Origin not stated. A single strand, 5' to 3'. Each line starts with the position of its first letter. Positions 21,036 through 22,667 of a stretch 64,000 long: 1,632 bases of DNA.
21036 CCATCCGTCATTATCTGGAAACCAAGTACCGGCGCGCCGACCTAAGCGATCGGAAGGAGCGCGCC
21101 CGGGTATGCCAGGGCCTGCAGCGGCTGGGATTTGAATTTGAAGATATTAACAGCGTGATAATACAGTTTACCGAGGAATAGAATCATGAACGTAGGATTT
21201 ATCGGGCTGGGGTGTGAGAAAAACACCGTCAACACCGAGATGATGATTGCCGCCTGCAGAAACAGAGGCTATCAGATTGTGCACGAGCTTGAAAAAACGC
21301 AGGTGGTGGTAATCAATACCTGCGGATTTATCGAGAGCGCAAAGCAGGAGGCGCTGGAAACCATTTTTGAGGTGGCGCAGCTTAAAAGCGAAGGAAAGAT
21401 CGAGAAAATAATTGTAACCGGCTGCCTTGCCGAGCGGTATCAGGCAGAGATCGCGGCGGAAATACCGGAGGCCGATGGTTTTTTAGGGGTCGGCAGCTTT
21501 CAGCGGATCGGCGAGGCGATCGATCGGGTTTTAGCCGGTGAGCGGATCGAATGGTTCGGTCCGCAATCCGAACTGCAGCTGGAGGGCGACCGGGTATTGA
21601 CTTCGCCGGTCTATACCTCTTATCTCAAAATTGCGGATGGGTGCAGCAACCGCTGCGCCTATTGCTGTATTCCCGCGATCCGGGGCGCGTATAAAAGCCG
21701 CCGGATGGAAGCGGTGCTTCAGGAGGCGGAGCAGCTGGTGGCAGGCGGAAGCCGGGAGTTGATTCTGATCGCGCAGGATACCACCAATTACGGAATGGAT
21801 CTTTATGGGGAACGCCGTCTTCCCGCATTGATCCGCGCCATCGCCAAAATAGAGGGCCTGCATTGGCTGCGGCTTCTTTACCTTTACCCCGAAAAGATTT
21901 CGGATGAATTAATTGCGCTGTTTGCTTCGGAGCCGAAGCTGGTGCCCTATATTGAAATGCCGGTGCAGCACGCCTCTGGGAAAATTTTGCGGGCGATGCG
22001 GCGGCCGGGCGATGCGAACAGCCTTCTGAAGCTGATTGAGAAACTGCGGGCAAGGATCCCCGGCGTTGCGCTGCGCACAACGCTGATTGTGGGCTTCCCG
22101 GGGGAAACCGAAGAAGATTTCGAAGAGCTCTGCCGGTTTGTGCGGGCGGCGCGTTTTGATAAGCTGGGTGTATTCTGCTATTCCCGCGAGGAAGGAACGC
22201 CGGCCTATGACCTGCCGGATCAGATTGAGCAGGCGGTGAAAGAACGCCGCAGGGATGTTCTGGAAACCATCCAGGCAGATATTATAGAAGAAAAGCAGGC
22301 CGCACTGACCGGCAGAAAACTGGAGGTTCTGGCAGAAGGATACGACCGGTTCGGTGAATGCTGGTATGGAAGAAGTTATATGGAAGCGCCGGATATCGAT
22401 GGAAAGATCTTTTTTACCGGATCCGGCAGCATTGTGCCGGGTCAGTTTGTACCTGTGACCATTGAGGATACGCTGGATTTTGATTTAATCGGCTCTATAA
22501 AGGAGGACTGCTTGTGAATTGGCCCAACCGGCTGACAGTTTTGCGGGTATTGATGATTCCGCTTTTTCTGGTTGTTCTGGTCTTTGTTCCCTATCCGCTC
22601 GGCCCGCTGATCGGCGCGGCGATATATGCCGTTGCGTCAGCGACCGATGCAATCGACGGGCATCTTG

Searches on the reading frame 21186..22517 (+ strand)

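Call 65: search_protein_families(library=pfam, proteins=[window:21186-22517:+], max_evalue=0.00001)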
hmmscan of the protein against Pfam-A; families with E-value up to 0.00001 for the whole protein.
window:21186-22517:+ (443 aa): 3 families
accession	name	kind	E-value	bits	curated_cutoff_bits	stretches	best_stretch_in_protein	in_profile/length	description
PF04055.27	Radical_SAM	-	4.5e-25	89.2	29.5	1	149-319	3-166/166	Radical SAM superfamily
PF00919.26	UPF0004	-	4.6e-24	84.7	27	1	4-101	3-98/98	Uncharacterized protein family UPF0004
PF18693.7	TRAM_2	-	3.3e-17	62.9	27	1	376-437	2-61/63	TRAM domain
